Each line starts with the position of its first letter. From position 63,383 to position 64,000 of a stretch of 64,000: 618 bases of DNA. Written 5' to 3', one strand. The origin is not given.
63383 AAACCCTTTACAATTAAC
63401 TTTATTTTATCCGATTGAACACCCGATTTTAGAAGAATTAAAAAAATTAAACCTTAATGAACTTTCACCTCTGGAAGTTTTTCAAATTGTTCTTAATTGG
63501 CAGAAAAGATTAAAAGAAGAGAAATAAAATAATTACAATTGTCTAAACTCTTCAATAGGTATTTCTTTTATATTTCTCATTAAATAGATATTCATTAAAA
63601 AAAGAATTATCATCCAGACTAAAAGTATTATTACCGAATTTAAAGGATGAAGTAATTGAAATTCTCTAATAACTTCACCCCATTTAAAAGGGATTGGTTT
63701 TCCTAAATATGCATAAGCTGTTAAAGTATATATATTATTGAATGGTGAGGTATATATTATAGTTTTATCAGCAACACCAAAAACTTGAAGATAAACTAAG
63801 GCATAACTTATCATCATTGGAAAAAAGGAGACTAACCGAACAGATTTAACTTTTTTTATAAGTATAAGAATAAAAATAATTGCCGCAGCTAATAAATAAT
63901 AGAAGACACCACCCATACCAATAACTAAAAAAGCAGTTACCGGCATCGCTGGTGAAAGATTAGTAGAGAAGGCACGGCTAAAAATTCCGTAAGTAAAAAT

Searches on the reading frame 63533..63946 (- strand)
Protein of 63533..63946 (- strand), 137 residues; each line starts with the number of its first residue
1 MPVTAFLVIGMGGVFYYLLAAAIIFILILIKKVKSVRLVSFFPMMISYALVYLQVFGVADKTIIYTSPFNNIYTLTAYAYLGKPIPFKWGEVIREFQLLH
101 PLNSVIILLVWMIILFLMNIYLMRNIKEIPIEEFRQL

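Call 61: find_encoding_contigs(protein=window:63533-63946:-, flank=10000, max_places=4)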
Protein window:63533-63946:- (137 aa): no gene with exactly this product is on record in the collection.
